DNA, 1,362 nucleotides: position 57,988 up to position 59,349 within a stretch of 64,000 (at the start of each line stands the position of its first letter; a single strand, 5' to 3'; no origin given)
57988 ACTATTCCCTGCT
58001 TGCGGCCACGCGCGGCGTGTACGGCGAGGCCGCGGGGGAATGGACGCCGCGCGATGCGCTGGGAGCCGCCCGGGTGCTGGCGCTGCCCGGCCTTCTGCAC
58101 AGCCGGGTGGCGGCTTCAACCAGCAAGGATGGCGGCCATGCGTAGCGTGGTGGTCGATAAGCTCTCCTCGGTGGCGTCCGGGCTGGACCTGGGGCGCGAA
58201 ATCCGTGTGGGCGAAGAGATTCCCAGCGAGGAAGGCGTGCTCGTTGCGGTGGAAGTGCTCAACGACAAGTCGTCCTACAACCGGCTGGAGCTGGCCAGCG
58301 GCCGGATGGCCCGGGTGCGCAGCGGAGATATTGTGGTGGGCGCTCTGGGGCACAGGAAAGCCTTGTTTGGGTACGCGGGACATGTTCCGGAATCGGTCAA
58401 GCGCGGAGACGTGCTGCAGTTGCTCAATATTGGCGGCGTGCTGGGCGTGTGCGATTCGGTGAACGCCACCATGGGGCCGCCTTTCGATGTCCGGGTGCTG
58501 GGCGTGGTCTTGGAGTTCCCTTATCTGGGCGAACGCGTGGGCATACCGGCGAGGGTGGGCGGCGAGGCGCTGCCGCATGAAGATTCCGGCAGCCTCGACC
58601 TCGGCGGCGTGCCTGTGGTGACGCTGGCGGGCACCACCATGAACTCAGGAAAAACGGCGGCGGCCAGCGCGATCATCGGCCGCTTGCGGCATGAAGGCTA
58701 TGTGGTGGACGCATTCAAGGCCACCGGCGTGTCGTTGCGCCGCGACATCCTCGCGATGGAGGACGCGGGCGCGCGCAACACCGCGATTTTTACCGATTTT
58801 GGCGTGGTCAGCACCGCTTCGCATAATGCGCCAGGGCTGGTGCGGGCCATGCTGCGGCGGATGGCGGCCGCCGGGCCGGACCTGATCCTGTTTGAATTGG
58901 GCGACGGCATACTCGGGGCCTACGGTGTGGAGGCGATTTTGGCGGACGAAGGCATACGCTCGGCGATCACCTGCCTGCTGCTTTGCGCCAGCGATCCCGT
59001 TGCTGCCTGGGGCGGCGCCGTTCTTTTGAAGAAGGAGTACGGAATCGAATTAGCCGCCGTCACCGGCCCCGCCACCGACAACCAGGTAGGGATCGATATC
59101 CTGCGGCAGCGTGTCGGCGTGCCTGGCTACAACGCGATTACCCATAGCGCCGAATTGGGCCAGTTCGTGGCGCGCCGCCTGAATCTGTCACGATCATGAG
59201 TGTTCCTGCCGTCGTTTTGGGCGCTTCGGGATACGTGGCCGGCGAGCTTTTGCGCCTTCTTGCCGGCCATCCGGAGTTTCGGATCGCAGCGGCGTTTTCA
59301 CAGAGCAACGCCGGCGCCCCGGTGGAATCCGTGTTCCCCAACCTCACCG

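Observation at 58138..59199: Uncharacterised DTBS/DUF1611-like P-loop protein translationally coupled between argG and argC: candidate missing arginine-pathway enzyme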

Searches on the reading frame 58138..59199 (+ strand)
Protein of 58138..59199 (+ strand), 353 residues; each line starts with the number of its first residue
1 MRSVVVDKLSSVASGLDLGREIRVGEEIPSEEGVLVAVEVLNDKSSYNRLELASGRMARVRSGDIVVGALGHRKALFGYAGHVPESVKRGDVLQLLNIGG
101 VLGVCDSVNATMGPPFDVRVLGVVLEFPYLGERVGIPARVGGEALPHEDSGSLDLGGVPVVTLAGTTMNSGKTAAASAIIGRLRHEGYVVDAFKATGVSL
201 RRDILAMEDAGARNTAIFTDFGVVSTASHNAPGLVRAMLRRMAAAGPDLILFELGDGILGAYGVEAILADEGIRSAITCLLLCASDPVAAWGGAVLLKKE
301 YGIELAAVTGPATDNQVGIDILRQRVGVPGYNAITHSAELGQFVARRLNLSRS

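Call 3: search_protein_families(library=pfam, proteins=[window:58138-59199:+], max_evalue=1)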
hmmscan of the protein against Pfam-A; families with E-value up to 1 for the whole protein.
window:58138-59199:+ (353 aa): 1 family
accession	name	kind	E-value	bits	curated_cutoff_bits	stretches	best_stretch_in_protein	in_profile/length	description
PF03205.20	MobB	-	0.0046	17.3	26.6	1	161-253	2-97/133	Molybdopterin guanine dinucleotide synthesis protein B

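Call 4: search_protein_families(library=ncbifam, proteins=[window:58138-59199:+], max_evalue=1)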
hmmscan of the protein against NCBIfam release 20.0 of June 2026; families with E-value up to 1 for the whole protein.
window:58138-59199:+ (353 aa): 3 families
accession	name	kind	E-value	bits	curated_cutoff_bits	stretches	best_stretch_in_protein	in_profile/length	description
TIGR00176.1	mobB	equivalog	0.00049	20.2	76.2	1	167-253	7-96/155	molybdopterin-guanine dinucleotide biosynthesis protein B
TIGR00313.1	cobQ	equivalog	0.045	12.6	309.9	1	163-202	3-42/477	cobyric acid synthase CobQ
NF001989.1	PRK00784.1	equivalog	0.11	11.1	273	1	161-200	3-42/480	cobyric acid synthase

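Call 6: find_homologous_proteins(query=window:58138-59196:+, max_evalue=0.001)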
Query window:58138-59196:+ (353 aa): 6859 proteins with E <= 0.001 among 8000 candidates; the best 120 are listed.
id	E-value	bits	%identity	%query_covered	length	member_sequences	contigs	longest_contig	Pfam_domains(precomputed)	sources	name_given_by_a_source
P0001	9.7e-214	727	97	100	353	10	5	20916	-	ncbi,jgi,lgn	-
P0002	3.0e-198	676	89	100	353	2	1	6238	-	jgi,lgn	-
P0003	2.4e-197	673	88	100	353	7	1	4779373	-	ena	-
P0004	3.5e-196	669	89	100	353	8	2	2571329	-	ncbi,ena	-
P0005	4.2e-195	666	88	100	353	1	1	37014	-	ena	-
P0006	4.0e-194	662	87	100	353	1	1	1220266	-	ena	-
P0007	6.9e-194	662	87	100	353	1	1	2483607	-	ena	-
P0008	1.4e-193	661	87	100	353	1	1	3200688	-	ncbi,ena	-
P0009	1.6e-193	660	88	99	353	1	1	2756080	-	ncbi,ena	-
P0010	2.1e-193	660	87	100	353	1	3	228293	-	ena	-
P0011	2.1e-193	660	87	100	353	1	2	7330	-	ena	-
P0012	2.2e-193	660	87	100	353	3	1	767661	-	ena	-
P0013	2.2e-193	660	87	100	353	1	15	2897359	-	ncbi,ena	-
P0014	2.3e-193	660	86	100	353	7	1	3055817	-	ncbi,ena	-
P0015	3.6e-193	659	87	100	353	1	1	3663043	-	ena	-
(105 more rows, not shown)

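Call 7: search_solved_structures(query=window:58138-59196:+, max_evalue=10, show_alignments=2)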
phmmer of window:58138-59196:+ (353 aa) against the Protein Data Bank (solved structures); distinct sequences matched with E-value up to 10: 0.

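Call 12: find_related_loci(query=A1, collection=genome_contigs, flank=7000)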
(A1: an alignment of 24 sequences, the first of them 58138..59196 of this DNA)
Query A1 (353 aa) in genome_contigs; peptide patterns used: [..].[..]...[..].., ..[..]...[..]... (x = any residue, [..] = any of these).
600 stretches matched a pattern (row limit reached: there are more); 583 encode a relative of the query (tblastn E <= 1e-3); the best 80 are kept; 80 distinct loci.
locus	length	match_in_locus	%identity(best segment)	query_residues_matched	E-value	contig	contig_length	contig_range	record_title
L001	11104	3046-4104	97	1-353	0e+0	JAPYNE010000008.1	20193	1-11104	MAG: Gammaproteobacteria bacterium isolate r_cahl1 Seq8, whole genome shotgun sequence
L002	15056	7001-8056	89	1-352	0e+0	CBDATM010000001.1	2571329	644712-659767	MAG: Gammaproteobacteria bacterium isolate 54733f49-05bb-4832-90cb-a41e28f9d041 genome assembly, contig: contig_1, whole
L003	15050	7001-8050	88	1-350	0e+0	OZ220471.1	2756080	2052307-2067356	MAG: Gammaproteobacteria bacterium isolate 961c4e6d-ccbe-457b-895d-349417bac2fb genome assembly, chromosome: 1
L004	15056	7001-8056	87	1-352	0e+0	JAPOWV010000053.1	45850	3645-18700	MAG: Gammaproteobacteria bacterium isolate COS2_bin_9 NODE_348_length_45850_cov_12.3655, whole genome shotgun sequence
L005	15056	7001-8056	85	1-352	0e+0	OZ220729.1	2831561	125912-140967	MAG: Gammaproteobacteria bacterium isolate 3a360650-b487-4473-8a34-f610b0208760 genome assembly, chromosome: 1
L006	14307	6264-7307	75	1-350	6e-171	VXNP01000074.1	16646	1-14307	MAG: Gammaproteobacteria bacterium isolate SB0662_bin_11 NODE_3091_length_16646_cov_87.730697, whole genome shotgun sequ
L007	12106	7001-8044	75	1-350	6e-171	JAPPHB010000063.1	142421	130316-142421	MAG: Gammaproteobacteria bacterium isolate RHO1_bin_70 NODE_241_length_142421_cov_540.968300, whole genome shotgun seque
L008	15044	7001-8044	74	1-350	9e-170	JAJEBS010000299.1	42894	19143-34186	MAG: Gemmatimonadetes bacterium isolate jk18x9bins.46 k141_209912, whole genome shotgun sequence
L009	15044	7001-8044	74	1-350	3e-169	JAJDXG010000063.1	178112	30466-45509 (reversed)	MAG: Gemmatimonadetes bacterium isolate jk18x27bins.12 k141_436074, whole genome shotgun sequence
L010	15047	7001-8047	74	1-351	5e-169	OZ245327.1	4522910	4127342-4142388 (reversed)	MAG: Longimicrobiales bacterium isolate a868c1f5-20c0-43c7-9325-8e090fe4a492 genome assembly, chromosome: 1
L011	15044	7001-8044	73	1-350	1e-167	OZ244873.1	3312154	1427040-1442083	MAG: Longimicrobiales bacterium isolate 10f198b5-b321-4610-bb1c-f943e6237064 genome assembly, chromosome: 1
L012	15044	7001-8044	74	1-350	3e-170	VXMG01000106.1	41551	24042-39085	MAG: Gammaproteobacteria bacterium isolate SB0661_bin_31 NODE_987_length_41598_cov_48.437186, whole genome shotgun seque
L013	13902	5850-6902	66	1-353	1e-155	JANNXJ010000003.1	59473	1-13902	MAG: Gammaproteobacteria bacterium isolate VAR_34_metabat_212 VAR_34_k141_1355962, whole genome shotgun sequence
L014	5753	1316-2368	66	1-353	3e-156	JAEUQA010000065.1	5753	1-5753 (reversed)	MAG: Chromatiales bacterium isolate new MAG-239 k141_1498634, whole genome shotgun sequence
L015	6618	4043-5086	67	1-350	7e-155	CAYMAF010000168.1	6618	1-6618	MAG TPA_asm: uncultured Gammaproteobacteria bacterium isolate SRP268622_co1_360 genome assembly, contig: NODE_28787_leng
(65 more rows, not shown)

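Call 16: predict_structure(alignment_id=A1)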
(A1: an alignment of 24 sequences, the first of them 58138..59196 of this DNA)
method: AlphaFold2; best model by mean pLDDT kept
length: 353 residues; sequences in the alignment: 24
mean_pLDDT: 73.7   pTM: 0.69
mean pLDDT of the five models: 73.7, 73.7, 70.2, 68.6, 64.7
residues with pLDDT >= 90: 105; 70-90: 105; 50-70: 94; < 50: 49
segments of 3 or more residues with pLDDT < 50: 9-24, 73-79, 125-140, 219-225
pLDDT, mean of each block of 10 residues (from residue 1): 53 38 52 70 71 67 78 47 73 74 64 77 51 34 54 88 81 91 93 70 74 68 54 84 92 71 78 94 91 91 94 92 94 93 93 52
secondary structure, 60 per line:
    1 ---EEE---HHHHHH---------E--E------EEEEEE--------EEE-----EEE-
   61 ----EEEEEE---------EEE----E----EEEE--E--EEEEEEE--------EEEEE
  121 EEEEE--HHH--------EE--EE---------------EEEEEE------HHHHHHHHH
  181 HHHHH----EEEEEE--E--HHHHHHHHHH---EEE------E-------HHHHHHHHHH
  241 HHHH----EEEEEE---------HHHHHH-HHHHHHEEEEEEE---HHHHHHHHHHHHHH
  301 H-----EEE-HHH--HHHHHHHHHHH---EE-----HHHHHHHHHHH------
elements in order: E4-6 H10-15 E35-40 E49-51 E57-59 E65-70 E80-82 E92-95 E101-107 E116-125 E160-165 H172-185 E190-195 H201-210 E214-216 H231-244 E249-254 H264-269 H271-276 E277-283 H287-301 E307-309 H316-326 H337-347

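Call 20: fold_search(model_id=the predicted structure, library=pdb)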
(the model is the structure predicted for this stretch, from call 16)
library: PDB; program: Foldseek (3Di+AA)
matches with E <= 10: 1704; with E <= 0.001: 214
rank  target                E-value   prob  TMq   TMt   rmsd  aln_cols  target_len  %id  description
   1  1dbs                  5.8e-07  1.00  0.39  0.58   5.5       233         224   19  MECHANISTIC IMPLICATIONS AND FAMILY RELATIONSHIPS FROM THE STRUCTURE OF DETHIOBIOTIN SYNTHETASE (released 1995-04-20)
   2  1jpn_A                1.0e-06  1.00  0.39  0.46   7.1       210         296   18  GMPPNP Complex of SRP GTPase NG Domain (released 2002-02-02)
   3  7o9g                  1.1e-06  1.00  0.40  0.47   8.0       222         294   18  Escherichia coli Ffh in complex with ppGpp (released 2022-02-02)
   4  2c03_A                1.6e-06  1.00  0.39  0.46   7.5       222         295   18  GDP COMPLEX OF SRP GTPASE FFH NG DOMAIN (released 2007-02-13)
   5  1dts                  1.6e-06  1.00  0.38  0.57   4.7       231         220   17  CRYSTAL STRUCTURE OF AN ATP DEPENDENT CARBOXYLASE, DETHIOBIOTIN SYNTHASE, AT 1.65 ANGSTROMS RESOLUTION (released 1995-04-20)
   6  1dae                  1.9e-06  1.00  0.35  0.52   6.1       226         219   15  DETHIOBIOTIN SYNTHETASE COMPLEXED WITH 3-(1-AMINOETHYL) NONANEDIOIC ACID (released 1996-06-20)
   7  5gaf_i                3.2e-06  1.00  0.38  0.34   8.9       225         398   18  RNC in complex with SRP (released 2016-02-03)
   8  2xxa_B                3.4e-06  1.00  0.39  0.47   8.6       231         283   14  The Crystal Structure of the Signal Recognition Particle (SRP) in Complex with its Receptor(SR) (released 2011-03-02)
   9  1jpn_B                4.1e-06  1.00  0.40  0.47   6.9       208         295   18  GMPPNP Complex of SRP GTPase NG Domain (released 2002-02-02)
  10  1ls1                  4.1e-06  1.00  0.40  0.48   8.0       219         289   19  T. aquaticus Ffh NG Domain at 1.1A Resolution (released 2002-11-16)
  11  7epk                  4.3e-06  1.00  0.37  0.32   7.4       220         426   17  Crystal Structure of Signal Recognition Particle 54 kDa protein (SRP54) from Aeropyrum pernix K1 in Complex with GDP (released 2021-05-19)
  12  2j45_A                4.6e-06  1.00  0.39  0.45  10.7       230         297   18  Water structure of T. Aquaticus Ffh NG Domain At 1.1A Resolution (released 2006-11-30)
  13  1ffh                  6.3e-06  1.00  0.39  0.47   6.0       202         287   19  N AND GTPASE DOMAINS OF THE SIGNAL SEQUENCE RECOGNITION PROTEIN FFH FROM THERMUS AQUATICUS (released 1997-12-31)
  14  3dm5_B                8.5e-06  1.00  0.37  0.32   7.2       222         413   17  Structures of SRP54 and SRP19, the two proteins assembling the ribonucleic core of the Signal Recognition Particle fro (released 2008-11-04)
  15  3of5_A                9.0e-06  1.00  0.41  0.61   4.8       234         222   14  Crystal Structure of a Dethiobiotin Synthetase from Francisella tularensis subsp. tularensis SCHU S4 (released 2011-02-02)
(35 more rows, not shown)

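Call 21: search_protein_representatives(alignment_id=A1)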
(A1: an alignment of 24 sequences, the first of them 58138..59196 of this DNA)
Query: 24 sequences, 353 profile positions. Proteins with E-value up to 0.001 (for the whole library): 1680; up to 1e-10: 1091; up to 1e-30: 275. The best 150 are listed.
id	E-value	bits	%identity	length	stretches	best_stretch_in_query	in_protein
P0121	2.3e-177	605.4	-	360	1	1-349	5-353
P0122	2.0e-135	467.4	-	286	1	1-264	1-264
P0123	5.9e-121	419.8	-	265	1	95-351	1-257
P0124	6.9e-115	399.9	-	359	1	2-351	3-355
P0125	1.9e-114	398.4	-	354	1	6-349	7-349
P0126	7.2e-112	389.9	-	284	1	1-220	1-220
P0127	1.9e-111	388.5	-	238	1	57-294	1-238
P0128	4.2e-102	357.8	-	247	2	1-166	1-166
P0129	2.2e-101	355.4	-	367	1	3-335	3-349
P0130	1.4e-99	349.6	-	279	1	1-200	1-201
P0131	3.9e-97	341.5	-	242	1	1-194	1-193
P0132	1.0e-95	336.8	-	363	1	4-349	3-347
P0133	9.2e-91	320.5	-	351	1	4-345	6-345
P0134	6.7e-90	317.7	-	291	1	68-348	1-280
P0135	4.1e-88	311.8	-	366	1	95-334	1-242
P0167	2.4e-71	256.7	-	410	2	86-212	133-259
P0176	6.9e-66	238.7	-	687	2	1-212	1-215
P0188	1.5e-61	224.4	-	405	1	1-286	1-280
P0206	6.7e-55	202.6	-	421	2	46-132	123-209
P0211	3.7e-54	200.1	-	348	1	27-345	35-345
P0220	1.9e-52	194.5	-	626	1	42-346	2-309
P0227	1.1e-50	188.7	-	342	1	7-345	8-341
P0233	4.8e-49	183.3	-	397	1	8-328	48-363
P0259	2.6e-45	171.0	-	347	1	23-227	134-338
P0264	6.2e-45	169.8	-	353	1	7-339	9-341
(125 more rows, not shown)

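Call 22: search_protein_families(library=pfam, proteins=[P0176, P0220, P0167, P0188, P0206, P0233, P0135, P0259], max_evalue=0.01)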
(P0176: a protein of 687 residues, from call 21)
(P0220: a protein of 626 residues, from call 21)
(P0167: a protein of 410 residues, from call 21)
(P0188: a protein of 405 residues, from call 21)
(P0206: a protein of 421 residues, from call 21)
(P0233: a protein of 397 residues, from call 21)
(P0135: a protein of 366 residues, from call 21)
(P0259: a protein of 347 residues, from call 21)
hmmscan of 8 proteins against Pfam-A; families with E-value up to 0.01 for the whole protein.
P0176 (687 aa): 1 family
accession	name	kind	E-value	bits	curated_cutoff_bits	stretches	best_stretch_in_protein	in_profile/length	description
PF22698.1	Semialdhyde_dhC_1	-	4.2e-09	36.9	27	2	619-675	87-144/165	Semialdehyde dehydrogenase, dimerisation domain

P0220 (626 aa): 2 families
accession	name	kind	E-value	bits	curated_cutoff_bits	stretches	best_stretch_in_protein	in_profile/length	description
PF00696.33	AA_kinase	-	5e-33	115.2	24.9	1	363-597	2-234/234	Amino acid kinase family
PF00702.32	Hydrolase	-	0.00045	21.1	26.4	1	196-306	45-157/191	haloacid dehalogenase-like hydrolase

P0167 (410 aa): 1 family
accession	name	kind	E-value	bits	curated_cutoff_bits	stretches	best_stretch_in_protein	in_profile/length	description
PF07755.17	DUF1611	-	0.0037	17.1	25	0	203-242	12-50/201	Domain of unknown function (DUF1611_C) P-loop domain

P0188 (405 aa): 2 families
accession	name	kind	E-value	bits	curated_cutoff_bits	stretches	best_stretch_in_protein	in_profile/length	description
PF13500.12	AAA_26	-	0.0011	19.3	27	1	153-195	3-45/198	AAA domain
PF07755.17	DUF1611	-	0.0016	18.4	25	1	147-186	9-48/201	Domain of unknown function (DUF1611_C) P-loop domain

P0206 (421 aa): 0 families

P0233 (397 aa): 3 families
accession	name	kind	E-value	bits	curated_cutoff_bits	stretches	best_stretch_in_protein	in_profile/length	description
PF03205.20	MobB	-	2.7e-05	24.5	26.6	1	191-246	1-60/133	Molybdopterin guanine dinucleotide synthesis protein B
PF01656.29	CbiA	-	0.00018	21.9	25.4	1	192-226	1-35/125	CobQ/CobB/MinD/ParA nucleotide binding domain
PF07755.17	DUF1611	-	0.00026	20.9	25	1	187-225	10-48/201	Domain of unknown function (DUF1611_C) P-loop domain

P0135 (366 aa): 0 families

P0259 (347 aa): 1 family
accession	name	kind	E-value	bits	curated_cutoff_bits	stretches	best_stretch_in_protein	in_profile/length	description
PF20979.2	Arginosuc_syn_C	-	7.6e-08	32.6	27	1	3-99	120-215/219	Arginosuccinate synthase C-terminal domain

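Call 28: search_solved_structures(query=A2, max_evalue=10, show_alignments=4)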
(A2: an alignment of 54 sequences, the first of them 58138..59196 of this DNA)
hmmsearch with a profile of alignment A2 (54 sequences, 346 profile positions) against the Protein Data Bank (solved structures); distinct sequences matched with E-value up to 10: 36.
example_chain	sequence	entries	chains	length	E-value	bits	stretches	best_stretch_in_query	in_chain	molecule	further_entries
3fgn_A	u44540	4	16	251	0.00019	23.7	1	144-193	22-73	Dethiobiotin synthetase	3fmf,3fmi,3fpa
6cve_A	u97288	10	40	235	0.0011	21.1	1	148-193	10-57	ATP-dependent dethiobiotin synthetase BioD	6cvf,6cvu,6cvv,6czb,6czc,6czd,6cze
6nka_A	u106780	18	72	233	0.0012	21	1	148-193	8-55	ATP-dependent dethiobiotin synthetase BioD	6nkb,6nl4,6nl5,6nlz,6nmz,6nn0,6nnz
1rj9_A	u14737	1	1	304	0.0018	20.4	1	107-181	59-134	Signal Recognition Protein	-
4oyh_A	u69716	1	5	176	0.0024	20.1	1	146-203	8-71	Molybdopterin-guanine dinucleotide biosynthesis protein B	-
2j7p_D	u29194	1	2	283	0.0032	19.6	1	107-181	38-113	CELL DIVISION PROTEIN FTSY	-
2cnw_D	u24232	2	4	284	0.0033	19.6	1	107-181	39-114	CELL DIVISION PROTEIN FTSY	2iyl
4wop_A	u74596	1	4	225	0.0039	19.3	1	149-193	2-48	ATP-dependent dethiobiotin synthetase BioD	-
1okk_D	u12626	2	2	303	0.0039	19.3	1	107-181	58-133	CELL DIVISION PROTEIN FTSY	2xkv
2q9a_A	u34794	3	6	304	0.004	19.3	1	107-181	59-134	Cell division protein ftsY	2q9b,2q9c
4nkr_A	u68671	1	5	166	0.0065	18.6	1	149-203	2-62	Molybdopterin-guanine dinucleotide biosynthesis protein B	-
1dts_A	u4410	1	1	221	0.026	16.6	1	152-185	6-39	DETHIOBIOTIN SYNTHETASE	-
1a82_A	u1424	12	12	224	0.027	16.6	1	152-185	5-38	DETHIOBIOTIN SYNTHETASE | PROTEIN (DETHIOBIOTIN SYNTHETASE) | DETHIOBIOTIN SYNTHASE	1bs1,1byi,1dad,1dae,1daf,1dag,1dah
2f1r_A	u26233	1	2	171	0.06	15.4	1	150-184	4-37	molybdopterin-guanine dinucleotide biosynthesis protein B (mobB)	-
3dm5_A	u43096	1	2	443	0.17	14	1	144-182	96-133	Signal recognition 54 kDa protein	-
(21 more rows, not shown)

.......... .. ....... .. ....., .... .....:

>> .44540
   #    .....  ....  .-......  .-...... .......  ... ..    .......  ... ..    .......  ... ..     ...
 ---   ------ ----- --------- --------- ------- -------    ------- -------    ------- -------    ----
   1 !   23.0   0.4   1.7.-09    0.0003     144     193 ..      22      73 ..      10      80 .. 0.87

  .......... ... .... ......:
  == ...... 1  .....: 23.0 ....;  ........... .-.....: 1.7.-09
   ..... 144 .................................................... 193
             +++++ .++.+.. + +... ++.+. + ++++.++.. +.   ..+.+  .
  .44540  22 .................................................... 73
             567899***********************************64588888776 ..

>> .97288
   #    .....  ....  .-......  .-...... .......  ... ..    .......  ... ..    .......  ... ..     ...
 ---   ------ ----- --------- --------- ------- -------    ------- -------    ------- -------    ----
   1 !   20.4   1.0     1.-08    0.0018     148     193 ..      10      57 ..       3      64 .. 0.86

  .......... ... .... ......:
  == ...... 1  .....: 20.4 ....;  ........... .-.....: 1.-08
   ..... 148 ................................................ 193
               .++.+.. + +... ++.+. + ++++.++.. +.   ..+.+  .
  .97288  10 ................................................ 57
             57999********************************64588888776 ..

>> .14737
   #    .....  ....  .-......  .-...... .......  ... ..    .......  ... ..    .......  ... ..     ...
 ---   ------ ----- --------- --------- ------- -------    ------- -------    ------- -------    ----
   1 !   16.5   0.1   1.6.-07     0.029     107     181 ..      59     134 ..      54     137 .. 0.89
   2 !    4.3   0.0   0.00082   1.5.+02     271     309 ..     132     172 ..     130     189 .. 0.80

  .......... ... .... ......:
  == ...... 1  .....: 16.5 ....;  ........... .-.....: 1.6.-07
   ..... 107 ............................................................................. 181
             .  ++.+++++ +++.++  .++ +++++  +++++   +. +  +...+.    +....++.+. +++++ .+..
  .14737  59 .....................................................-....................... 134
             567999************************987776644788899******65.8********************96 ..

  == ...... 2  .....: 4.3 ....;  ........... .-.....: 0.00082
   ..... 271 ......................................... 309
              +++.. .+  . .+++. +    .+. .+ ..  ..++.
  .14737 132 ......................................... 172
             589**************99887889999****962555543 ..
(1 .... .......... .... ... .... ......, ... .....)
